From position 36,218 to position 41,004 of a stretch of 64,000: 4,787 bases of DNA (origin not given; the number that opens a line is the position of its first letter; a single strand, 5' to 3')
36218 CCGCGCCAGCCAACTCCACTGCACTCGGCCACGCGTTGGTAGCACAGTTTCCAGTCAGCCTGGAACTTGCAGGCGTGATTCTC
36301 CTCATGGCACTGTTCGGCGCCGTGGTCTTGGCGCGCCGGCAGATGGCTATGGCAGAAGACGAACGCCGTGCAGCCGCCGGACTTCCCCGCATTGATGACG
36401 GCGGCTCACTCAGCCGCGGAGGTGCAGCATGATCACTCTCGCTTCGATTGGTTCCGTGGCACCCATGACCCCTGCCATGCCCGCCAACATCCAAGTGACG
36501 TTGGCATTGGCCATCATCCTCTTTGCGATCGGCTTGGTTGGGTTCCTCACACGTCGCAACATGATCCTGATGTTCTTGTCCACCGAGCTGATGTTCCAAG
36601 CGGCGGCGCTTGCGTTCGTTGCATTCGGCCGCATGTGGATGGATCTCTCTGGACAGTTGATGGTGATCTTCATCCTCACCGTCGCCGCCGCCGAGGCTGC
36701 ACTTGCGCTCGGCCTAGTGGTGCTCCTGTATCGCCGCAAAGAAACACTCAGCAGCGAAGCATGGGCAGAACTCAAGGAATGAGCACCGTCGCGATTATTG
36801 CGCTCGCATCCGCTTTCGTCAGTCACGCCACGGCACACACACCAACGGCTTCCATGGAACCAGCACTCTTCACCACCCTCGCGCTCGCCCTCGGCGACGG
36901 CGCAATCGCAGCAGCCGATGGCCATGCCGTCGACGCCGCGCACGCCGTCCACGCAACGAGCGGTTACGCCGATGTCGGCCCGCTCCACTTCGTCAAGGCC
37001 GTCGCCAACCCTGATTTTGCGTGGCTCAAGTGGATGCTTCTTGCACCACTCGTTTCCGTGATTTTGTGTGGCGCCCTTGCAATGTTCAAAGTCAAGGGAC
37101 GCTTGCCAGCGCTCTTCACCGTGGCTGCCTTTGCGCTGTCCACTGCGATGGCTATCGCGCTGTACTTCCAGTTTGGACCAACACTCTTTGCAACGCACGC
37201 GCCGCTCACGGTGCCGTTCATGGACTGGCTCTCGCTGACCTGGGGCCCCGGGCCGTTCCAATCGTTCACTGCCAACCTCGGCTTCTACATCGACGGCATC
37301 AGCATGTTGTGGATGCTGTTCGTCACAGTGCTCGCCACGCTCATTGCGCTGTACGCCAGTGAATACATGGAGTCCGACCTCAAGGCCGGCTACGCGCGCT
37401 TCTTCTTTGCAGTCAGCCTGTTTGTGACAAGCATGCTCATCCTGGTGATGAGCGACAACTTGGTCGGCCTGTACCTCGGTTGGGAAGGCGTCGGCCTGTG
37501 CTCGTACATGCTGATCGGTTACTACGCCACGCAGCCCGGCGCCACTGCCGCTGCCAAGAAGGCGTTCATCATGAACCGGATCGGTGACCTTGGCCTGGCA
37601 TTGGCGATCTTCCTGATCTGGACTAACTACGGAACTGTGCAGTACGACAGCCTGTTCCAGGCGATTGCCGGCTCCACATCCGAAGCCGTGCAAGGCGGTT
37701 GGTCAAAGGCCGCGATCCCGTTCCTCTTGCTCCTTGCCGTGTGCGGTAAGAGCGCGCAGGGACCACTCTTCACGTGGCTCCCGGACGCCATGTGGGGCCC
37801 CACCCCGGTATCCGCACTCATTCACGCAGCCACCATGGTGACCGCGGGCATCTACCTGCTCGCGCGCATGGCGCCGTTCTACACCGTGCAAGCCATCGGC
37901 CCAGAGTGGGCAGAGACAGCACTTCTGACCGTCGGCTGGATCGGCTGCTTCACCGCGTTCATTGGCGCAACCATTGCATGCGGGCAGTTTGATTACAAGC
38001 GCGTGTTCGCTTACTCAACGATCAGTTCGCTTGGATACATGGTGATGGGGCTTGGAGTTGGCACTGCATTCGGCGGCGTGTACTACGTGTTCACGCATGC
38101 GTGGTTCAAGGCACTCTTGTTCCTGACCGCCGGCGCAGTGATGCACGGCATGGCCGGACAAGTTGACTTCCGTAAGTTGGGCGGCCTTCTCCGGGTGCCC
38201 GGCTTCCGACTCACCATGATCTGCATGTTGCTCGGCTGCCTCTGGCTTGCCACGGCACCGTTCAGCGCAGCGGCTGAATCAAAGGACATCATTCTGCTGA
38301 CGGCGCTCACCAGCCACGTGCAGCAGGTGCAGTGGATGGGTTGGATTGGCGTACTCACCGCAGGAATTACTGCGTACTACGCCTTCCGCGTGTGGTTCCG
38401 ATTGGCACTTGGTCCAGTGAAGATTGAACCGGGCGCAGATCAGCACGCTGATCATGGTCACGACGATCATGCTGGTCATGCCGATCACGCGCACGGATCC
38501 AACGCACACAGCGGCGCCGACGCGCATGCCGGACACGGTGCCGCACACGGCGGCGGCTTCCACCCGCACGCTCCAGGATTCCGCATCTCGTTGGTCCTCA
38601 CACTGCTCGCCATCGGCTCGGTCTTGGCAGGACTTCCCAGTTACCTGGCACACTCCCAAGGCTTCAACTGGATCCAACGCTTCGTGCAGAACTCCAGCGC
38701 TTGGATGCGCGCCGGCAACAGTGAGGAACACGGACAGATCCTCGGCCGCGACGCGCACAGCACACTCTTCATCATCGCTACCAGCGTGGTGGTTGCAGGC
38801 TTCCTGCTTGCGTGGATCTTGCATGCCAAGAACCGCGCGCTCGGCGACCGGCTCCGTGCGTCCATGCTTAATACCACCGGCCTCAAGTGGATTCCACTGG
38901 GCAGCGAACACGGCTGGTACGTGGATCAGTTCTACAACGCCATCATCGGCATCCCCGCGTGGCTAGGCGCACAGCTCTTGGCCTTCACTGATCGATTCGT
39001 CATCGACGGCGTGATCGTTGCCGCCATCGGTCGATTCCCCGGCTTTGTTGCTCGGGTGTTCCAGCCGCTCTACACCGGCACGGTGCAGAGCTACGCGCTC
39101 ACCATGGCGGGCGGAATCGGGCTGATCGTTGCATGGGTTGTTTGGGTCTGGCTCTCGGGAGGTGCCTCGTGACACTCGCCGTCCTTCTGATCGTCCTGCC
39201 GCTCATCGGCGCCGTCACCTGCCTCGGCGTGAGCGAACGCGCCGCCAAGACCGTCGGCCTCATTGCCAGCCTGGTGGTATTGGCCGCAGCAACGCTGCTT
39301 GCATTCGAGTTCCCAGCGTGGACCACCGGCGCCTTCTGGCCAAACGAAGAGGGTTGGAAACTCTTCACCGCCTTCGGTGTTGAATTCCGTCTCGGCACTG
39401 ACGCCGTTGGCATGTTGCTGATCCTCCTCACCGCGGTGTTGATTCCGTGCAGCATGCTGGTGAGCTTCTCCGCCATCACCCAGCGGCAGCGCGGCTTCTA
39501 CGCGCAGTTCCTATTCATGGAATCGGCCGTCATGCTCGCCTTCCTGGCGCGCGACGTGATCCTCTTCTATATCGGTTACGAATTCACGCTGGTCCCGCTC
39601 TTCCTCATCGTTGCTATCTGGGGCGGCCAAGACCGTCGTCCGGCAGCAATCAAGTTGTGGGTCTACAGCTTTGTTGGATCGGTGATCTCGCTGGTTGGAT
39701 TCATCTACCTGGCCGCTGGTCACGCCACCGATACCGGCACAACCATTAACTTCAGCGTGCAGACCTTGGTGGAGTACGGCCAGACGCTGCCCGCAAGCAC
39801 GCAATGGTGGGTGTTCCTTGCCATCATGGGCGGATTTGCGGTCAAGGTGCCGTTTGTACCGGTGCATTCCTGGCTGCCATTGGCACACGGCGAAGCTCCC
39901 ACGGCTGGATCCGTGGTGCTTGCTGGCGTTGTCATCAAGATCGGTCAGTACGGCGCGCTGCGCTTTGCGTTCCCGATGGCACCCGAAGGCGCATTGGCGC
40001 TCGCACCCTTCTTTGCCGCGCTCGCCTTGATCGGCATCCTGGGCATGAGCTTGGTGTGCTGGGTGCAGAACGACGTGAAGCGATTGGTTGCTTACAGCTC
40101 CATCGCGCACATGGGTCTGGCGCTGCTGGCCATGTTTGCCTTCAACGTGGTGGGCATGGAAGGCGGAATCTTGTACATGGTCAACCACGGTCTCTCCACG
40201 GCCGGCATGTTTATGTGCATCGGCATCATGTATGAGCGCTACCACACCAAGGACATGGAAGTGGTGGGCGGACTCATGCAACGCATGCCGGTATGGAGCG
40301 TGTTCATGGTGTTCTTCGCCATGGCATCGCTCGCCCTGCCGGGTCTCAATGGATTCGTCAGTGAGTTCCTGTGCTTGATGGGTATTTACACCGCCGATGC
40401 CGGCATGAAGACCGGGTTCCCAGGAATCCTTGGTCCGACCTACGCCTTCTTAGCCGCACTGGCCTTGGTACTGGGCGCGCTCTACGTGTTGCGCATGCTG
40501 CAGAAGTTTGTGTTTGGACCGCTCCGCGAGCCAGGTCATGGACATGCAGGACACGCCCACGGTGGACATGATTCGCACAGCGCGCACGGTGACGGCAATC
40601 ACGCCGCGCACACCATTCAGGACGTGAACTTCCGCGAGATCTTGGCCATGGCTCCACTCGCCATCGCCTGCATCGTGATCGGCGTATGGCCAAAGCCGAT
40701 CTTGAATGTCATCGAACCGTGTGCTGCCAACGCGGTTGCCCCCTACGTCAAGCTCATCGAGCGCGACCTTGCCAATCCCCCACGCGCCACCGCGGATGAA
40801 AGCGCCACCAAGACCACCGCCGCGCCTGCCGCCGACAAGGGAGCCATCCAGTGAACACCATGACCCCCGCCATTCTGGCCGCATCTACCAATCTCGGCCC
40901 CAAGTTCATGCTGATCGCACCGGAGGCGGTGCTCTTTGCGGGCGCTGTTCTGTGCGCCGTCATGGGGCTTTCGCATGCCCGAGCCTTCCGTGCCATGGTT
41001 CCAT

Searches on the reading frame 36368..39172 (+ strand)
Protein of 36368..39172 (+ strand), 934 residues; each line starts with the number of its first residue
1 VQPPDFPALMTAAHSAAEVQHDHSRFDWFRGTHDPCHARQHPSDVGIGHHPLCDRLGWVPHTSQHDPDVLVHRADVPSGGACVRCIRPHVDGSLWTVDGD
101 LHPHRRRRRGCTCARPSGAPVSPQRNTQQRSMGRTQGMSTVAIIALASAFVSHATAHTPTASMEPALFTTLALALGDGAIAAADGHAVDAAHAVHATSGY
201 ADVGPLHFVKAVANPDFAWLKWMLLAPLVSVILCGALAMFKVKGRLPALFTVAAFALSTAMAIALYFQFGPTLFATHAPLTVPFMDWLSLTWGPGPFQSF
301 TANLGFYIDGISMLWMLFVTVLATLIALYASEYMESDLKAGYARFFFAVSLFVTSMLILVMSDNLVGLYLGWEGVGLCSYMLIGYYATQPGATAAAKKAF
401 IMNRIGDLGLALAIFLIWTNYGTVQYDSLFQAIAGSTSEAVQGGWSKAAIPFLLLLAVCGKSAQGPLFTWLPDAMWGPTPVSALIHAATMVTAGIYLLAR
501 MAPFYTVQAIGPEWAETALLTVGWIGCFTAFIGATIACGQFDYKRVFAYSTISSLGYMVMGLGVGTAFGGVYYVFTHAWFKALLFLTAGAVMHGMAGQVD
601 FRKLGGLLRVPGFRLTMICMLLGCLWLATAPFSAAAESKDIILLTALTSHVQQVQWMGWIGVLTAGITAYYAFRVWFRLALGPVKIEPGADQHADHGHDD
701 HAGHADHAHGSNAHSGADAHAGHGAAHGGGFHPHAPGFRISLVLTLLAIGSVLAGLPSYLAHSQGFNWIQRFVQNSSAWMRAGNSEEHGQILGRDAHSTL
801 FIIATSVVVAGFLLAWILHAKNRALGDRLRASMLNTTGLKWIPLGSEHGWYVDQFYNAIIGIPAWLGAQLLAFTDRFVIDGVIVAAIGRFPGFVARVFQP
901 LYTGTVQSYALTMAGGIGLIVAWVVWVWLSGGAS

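Call 18: search_protein_families(library=pfam, proteins=[window:36368-39172:+], max_evalue=0.001)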
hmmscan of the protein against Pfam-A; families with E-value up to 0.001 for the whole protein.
window:36368-39172:+ (934 aa): 2 families
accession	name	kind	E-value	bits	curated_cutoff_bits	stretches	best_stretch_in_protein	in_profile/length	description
PF00361.26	Proton_antipo_M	-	1.5e-63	215.2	21.5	1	362-657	1-286/294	NADH:quinone oxidoreductase/Mrp antiporter, TM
PF00662.26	Proton_antipo_N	-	5.1e-13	49.1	24.5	1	297-346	4-51/51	NADH-Ubiquinone oxidoreductase (complex I), chain 5 N-terminus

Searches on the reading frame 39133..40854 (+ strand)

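Call 18: search_protein_families(library=pfam, proteins=[window:39133-40854:+], max_evalue=0.001)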
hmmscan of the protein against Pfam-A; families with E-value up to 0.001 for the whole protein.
window:39133-40854:+ (573 aa): 1 family
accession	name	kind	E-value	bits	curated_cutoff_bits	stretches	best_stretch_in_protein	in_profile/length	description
PF00361.26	Proton_antipo_M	-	2e-66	224.6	21.5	1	139-423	1-280/294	NADH:quinone oxidoreductase/Mrp antiporter, TM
